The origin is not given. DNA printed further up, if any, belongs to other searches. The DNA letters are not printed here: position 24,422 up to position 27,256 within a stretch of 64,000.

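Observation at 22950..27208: Candidate uncharacterised operon: tandem degenerate cyclase-like protein + coupled 57-aa ORF + CorA-topology membrane protein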

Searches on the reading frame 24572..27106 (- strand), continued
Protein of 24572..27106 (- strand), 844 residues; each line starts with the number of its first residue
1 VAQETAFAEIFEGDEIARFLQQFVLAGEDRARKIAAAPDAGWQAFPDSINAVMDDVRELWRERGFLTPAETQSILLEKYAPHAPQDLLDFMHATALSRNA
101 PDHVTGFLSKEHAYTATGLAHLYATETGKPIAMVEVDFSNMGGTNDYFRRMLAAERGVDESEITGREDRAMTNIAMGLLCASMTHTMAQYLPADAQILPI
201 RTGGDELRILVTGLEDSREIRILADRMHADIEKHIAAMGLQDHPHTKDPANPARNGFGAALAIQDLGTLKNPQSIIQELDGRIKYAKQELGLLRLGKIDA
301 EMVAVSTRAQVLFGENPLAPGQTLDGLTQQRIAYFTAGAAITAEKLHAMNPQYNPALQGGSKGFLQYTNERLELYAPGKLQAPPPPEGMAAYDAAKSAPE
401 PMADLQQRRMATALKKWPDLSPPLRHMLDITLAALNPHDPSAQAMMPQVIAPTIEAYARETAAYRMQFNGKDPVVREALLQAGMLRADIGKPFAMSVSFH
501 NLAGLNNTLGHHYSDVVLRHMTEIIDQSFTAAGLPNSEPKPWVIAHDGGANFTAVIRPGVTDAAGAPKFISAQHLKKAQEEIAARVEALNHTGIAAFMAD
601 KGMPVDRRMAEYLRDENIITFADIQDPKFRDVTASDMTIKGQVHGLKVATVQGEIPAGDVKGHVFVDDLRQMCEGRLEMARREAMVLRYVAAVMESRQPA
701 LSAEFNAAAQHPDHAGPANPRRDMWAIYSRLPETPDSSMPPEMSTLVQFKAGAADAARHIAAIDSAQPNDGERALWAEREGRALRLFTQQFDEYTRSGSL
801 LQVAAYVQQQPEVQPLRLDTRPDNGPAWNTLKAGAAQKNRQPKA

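Call 36: search_protein_representatives(alignment_id=A2)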
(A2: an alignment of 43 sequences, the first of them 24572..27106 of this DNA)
Query: 43 sequences, 783 profile positions. Proteins with E-value up to 0.001 (for the whole library): 214; up to 1e-10: 147; up to 1e-30: 95. The best 150 are listed.
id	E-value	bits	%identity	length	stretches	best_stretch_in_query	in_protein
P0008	0.0e+00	1077.5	-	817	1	1-778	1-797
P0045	0.0e+00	1074.1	-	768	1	1-742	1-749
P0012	0.0e+00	1039.1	-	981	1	3-759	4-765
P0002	0.0e+00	1019.7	-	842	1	2-773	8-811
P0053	0.0e+00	1015.0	-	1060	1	4-768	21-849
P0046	6.5e-290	980.8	-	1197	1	3-709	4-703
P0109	4.0e-286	968.3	-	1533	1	4-743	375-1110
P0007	1.5e-283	959.8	-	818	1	3-757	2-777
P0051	9.3e-283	957.2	-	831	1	5-763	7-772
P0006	3.9e-282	955.1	-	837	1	1-773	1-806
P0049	2.9e-270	915.9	-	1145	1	3-721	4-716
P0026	2.5e-269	912.8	-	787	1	4-778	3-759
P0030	3.0e-269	912.5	-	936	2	1-312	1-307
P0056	3.8e-268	908.8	-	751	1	1-752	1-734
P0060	1.2e-264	897.2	-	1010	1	3-710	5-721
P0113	1.2e-141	490.5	-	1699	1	8-723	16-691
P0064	1.4e-136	473.7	-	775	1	6-779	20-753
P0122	1.6e-100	354.5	-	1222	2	47-453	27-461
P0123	3.1e-99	350.2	-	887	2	40-297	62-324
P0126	8.1e-93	329.0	-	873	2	52-298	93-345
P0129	4.8e-89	316.5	-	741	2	46-304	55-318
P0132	1.5e-83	298.4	-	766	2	40-298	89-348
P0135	1.2e-81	292.1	-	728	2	41-306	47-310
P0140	5.8e-72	260.0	-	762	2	42-300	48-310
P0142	1.9e-71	258.4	-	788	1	13-618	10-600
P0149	2.6e-62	228.1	-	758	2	44-298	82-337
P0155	5.9e-56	207.1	-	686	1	49-702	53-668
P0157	1.5e-55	205.7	-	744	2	42-342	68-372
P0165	1.6e-49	185.8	-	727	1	47-638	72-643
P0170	1.7e-44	169.2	-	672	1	56-710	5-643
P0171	1.1e-37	146.7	-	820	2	43-292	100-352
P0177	3.4e-33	131.8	-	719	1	47-697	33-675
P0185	1.2e-25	106.9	-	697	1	62-570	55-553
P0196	9.5e-21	90.7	-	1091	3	53-154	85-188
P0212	2.5e-14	69.4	-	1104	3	43-289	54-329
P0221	1.6e-12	63.4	-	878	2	168-288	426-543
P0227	1.5e-11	60.2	-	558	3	182-290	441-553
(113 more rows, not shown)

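Call 39: search_protein_families(library=pfam, proteins=[P0109, P0113, P0122, P0140, P0170, P0196, P0212, P0221, P0227], max_evalue=0.01)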
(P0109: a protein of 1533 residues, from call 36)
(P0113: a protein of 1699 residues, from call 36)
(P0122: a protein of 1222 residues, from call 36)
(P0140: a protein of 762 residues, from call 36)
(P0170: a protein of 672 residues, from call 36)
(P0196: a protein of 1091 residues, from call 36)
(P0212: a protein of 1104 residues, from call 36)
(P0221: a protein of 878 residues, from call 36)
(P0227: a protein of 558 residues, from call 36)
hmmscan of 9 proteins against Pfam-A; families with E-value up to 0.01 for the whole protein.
P0109 (1533 aa): 2 families
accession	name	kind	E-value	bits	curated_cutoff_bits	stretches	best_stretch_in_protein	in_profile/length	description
PF00233.25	PDEase_I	-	0.00024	21.3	24.8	1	129-186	1-51/238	3'5'-cyclic nucleotide phosphodiesterase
PF00990.26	GGDEF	-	0.00071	19.8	23.8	0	869-906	34-71/161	Diguanylate cyclase, GGDEF domain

P0113 (1699 aa): 2 families
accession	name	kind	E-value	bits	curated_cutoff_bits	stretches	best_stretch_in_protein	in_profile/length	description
PF00233.25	PDEase_I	-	1.2e-05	25.6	24.8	1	795-853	1-51/238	3'5'-cyclic nucleotide phosphodiesterase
PF00990.26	GGDEF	-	8.2e-05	22.9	23.8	0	479-554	22-94/161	Diguanylate cyclase, GGDEF domain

P0122 (1222 aa): 1 family
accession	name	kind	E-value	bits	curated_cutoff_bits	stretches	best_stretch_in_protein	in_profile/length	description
PF00990.26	GGDEF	-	7.7e-05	23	23.8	1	471-570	21-118/161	Diguanylate cyclase, GGDEF domain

P0140 (762 aa): 0 families

P0170 (672 aa): 1 family
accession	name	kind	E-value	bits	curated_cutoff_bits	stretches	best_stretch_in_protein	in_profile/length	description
PF00990.26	GGDEF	-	0.00037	20.7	23.8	0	441-520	32-107/161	Diguanylate cyclase, GGDEF domain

P0196 (1091 aa): 1 family
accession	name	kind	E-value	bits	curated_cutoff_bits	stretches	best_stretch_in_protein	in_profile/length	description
PF07700.20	HNOB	-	0.0042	17.5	25.5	0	109-208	9-103/163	Haem-NO-binding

P0212 (1104 aa): 1 family
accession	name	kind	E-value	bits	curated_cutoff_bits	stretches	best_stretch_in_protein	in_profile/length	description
PF20721.2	C19orf12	-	0.0024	18.1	30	1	885-922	45-81/163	C19orf12-like protein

P0221 (878 aa): 2 families
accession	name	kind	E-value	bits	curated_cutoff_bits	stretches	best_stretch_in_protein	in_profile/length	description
PF00990.26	GGDEF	-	1.2e-08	35.3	23.8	1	640-736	4-102/161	Diguanylate cyclase, GGDEF domain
PF00560.39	LRR_1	-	0.0071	16.7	20.6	0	151-170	1-20/23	Leucine Rich Repeat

P0227 (558 aa): 1 family
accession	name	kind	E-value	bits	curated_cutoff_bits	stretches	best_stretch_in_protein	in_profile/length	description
PF00990.26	GGDEF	-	4.9e-16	59.4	23.8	2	383-552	3-157/161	Diguanylate cyclase, GGDEF domain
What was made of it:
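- The PDE-like Pfam match covers only the first ~51 profile positions and sits at threshold (call 39).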

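Call 51: find_related_loci(query=A2, collection=genome_contigs, flank=6000)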
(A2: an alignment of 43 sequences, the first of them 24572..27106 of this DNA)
Query A2 (844 aa) in genome_contigs; peptide patterns used: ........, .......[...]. (x = any residue, [..] = any of these).
60 stretches matched a pattern; 22 encode a relative of the query (tblastn E <= 1e-3); 22 distinct loci.
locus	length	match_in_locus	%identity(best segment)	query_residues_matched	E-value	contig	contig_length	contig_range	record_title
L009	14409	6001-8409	62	4-809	0e+0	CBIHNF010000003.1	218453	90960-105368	MAG TPA_asm: uncultured Alphaproteobacteria bacterium isolate SRR18156212_concoct_42 genome assembly, contig: ERZ2733687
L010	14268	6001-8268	40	7-815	6e-173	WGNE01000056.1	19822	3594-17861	MAG: Alphaproteobacteria bacterium isolate RI_263 c_000000026706, whole genome shotgun sequence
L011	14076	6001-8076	43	1-681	2e-171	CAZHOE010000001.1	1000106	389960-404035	MAG TPA_asm: uncultured Micavibrio sp. isolate SRP062349_co2_98 genome assembly, contig: NODE_3_length_1000106_cov_25.54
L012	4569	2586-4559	43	1-646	1e-169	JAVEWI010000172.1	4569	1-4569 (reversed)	MAG: Bdellovibrionales bacterium isolate BF4_141 NODE_70806_length_4569_cov_3.415128_Biofilm4, whole genome shotgun sequ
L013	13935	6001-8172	42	1-709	3e-160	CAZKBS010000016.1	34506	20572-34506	MAG TPA_asm: uncultured Micavibrio sp. isolate SRP290908_co2_99 genome assembly, contig: NODE_1492_length_34506_cov_32.0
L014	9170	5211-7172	44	1-646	1e-159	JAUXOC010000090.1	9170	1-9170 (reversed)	MAG: Alphaproteobacteria bacterium isolate C1_metabat.bin.32 C1_k141_53212, whole genome shotgun sequence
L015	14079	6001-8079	43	1-681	1e-159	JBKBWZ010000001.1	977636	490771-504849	MAG: Alphaproteobacteria bacterium isolate 21H_022.bin.44 NODE_2_length_977636_cov_9.062657, whole genome shotgun sequen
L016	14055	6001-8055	42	7-681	1e-160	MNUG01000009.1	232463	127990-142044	MAG: Alphaproteobacteria bacterium CG1_02_46_17 cg1_0.2_scaffold_7_c, whole genome shotgun sequence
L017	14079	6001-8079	42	1-681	8e-156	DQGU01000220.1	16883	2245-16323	MAG TPA_asm: Rhodospirillaceae bacterium isolate UBA8982 contig_12510, whole genome shotgun sequence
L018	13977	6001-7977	43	1-651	2e-155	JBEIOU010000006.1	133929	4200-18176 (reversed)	MAG: Micavibrio sp. isolate Sample-106-S6-bin-24 Sample_106_S6-bin_24-k141_765226, whole genome shotgun sequence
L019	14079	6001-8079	42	1-681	1e-154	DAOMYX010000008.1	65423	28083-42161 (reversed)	MAG TPA_asm: Alphaproteobacteria bacterium isolate AMR_MDS_5615 NODE_174_length_65423_cov_20.859442, whole genome shotgu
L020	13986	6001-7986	42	5-658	2e-154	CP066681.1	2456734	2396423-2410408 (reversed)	MAG: Micavibrio aeruginosavorus isolate NC_groundwater_70_Ag_B-0.1um_54_66 chromosome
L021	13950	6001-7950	42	7-650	2e-150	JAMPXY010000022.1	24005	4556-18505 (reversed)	MAG: Alphaproteobacteria bacterium isolate R2F_R2FSRR_metabat.53 R2F_C1052, whole genome shotgun sequence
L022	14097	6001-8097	44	4-697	0e+0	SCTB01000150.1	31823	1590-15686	MAG: Alphaproteobacteria bacterium isolate FW300_bin.31 FW300_bin.31-134917, whole genome shotgun sequence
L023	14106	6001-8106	33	3-686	1e-112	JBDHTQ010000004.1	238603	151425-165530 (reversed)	MAG: Bdellovibrionales bacterium isolate AS-MICRO-OLR.46 NODE_82_length_238603_cov_11.530514, whole genome shotgun seque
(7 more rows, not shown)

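Call 72: list_cluster_members(proteins=[P0227, P0221, P0196, P0212, P0170, P0140, P0155, P0177, P0185, P0122])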
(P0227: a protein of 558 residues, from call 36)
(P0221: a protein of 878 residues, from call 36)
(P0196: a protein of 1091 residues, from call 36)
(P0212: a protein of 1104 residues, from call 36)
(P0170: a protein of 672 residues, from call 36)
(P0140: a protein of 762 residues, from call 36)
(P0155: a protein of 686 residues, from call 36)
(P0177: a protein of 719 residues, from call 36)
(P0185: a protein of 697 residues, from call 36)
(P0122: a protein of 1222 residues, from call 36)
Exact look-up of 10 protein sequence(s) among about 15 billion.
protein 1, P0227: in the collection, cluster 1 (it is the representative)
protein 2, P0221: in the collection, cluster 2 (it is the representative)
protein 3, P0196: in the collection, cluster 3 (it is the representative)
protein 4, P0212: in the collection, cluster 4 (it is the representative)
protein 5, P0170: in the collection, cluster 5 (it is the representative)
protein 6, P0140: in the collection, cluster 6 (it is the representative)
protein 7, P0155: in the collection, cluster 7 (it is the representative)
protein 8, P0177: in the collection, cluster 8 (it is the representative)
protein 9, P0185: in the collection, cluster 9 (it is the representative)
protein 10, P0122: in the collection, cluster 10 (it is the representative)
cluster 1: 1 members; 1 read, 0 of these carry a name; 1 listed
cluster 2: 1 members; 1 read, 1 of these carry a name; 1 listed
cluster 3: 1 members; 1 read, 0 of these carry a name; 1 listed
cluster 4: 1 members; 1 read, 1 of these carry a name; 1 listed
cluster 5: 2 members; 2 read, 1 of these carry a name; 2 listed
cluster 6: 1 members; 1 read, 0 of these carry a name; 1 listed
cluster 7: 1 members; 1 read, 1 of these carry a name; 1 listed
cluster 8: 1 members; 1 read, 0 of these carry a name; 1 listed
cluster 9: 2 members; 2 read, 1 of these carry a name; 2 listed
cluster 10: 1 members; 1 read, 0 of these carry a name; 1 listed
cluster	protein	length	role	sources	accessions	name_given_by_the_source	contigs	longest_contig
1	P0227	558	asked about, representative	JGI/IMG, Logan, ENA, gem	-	-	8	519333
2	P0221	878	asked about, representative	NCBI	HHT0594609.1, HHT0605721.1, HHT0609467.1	TPA: hypothetical protein ACTXXA_003154 [Legionella anisa]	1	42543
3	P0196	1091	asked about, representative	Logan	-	-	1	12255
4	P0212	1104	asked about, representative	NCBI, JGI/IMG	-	hypothetical protein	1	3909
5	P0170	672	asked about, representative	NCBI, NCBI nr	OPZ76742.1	MAG: hypothetical protein BWY78_01273 [Alphaproteobacteria bacterium ADurb.Bin438]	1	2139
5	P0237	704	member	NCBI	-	-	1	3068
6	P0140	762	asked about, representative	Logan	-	-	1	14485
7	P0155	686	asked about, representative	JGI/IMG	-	GGDEF domain-containing protein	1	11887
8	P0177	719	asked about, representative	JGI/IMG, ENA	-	-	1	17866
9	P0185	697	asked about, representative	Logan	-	-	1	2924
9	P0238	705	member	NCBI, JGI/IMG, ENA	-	hypothetical protein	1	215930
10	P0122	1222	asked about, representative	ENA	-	-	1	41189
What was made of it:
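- A distant LRR-fused member occurs in Legionella anisa (calls 39, 72).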

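Call 78: list_cluster_members(proteins=[P0123, P0126, P0129, P0132, P0135, P0142, P0149, P0157, P0165, P0171])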
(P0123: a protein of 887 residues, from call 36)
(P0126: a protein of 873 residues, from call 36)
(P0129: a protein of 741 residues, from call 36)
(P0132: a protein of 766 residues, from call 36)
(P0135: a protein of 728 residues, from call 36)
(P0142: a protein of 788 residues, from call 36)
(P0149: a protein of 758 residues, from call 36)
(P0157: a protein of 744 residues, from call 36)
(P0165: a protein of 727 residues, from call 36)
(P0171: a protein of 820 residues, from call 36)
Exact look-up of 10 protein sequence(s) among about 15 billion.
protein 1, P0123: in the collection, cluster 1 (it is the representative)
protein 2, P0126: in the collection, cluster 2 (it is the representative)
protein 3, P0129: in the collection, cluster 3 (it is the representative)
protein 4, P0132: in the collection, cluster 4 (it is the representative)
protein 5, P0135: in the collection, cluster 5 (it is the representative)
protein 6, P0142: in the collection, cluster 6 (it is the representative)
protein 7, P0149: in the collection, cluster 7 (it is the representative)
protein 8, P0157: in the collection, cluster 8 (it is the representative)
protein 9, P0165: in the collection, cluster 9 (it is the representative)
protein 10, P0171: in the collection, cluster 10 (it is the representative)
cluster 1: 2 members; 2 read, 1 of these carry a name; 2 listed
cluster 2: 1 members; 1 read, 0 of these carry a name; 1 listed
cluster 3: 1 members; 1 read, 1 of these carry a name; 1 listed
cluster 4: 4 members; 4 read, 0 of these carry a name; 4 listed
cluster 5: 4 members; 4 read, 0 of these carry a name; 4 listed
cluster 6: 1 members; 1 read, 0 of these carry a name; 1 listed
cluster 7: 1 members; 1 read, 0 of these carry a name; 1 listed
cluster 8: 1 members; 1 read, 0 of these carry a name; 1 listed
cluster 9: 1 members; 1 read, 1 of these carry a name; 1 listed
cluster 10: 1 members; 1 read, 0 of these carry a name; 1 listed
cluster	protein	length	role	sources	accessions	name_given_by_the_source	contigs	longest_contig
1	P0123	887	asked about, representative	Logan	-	-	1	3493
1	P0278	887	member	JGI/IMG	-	hypothetical protein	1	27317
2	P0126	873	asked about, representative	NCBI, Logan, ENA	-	-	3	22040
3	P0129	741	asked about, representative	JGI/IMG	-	GGDEF domain-containing protein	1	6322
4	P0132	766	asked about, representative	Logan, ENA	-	-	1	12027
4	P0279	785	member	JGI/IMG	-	-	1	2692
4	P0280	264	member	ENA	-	-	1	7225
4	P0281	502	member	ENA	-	-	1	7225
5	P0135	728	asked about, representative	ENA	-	-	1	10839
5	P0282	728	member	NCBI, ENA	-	-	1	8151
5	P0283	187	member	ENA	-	-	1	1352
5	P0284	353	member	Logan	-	-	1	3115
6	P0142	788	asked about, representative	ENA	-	-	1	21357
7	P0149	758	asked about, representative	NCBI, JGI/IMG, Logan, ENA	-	-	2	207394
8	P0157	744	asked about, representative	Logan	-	-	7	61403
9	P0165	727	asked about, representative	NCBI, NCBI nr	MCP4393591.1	MAG: hypothetical protein GY804_04905 [Alphaproteobacteria bacterium] | hypothetical protein [Alphaproteobacteria bacterium]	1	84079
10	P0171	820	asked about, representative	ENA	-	-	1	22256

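Call 83: find_encoding_contigs(protein=P0002, flank=10000, max_places=1)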
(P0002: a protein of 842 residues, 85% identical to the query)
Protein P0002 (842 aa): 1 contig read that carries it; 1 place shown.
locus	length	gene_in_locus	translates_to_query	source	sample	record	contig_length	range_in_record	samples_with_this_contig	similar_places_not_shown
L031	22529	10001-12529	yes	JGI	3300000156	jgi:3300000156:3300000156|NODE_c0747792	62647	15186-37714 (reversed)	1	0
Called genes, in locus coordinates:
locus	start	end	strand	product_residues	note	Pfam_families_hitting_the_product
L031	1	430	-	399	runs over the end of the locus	PF06181:Urate_ox_N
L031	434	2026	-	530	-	PF20656:MS_N, PF01274:MS_TIM-barrel, PF20659:MS_C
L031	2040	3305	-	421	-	PF00083:Sugar_tr, PF07690:MFS_1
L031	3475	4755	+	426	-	PF01590:GAF, PF13185:GAF_2, PF00512:HisKA, PF02518:HATPase_c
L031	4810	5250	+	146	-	PF00072:Response_reg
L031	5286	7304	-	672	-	PF01145:Band_7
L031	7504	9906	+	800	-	PF01435:Peptidase_M48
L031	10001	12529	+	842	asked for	-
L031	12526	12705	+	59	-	-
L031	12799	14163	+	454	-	-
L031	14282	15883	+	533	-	PF07722:Peptidase_C26 (weak), PF00117:GATase, PF02540:NAD_synthase (weak), PF00958:GMP_synt_C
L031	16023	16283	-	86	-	-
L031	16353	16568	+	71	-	-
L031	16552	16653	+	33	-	-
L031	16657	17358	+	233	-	-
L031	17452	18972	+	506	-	PF00478:IMPDH, PF00571:CBS, PF01070:FMN_dh, PF00571:CBS (weak), PF03060:NMO, PF01645:Glu_synthase (weak)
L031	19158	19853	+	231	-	PF02659:Mntp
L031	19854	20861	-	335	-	PF00586:AIRS, PF02769:AIRS_C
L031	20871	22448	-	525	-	PF02142:MGS, PF01808:AICARFT_IMPCHas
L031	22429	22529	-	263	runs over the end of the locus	PF13507:GATase_5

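Call 100: search_dna_similar(query=window:24572-27106:-, collection=plasmids, mode=protein, max_evalue=0.001, max_rows=10)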
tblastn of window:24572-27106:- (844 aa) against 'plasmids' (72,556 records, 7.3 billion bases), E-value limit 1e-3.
No match.

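Call 101: search_dna_similar(query=window:24572-27106:-, collection=phages, mode=protein, max_evalue=0.001, max_rows=10)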
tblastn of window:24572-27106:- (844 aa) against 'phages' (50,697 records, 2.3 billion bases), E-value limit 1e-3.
No match.
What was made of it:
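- On Known anti-phage defence systems with a nucleotide-signal generator (CBASS, Pycsar, type III CRISPR, Thoeris and others): There is no tblastn match in the plasmid or phage collections (calls 100, 101).
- There are no plasmid or phage copies (calls 100, 101).
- Tried and rejected: Plasmid and phage tblastn searches gave no hits (calls 100, 101).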
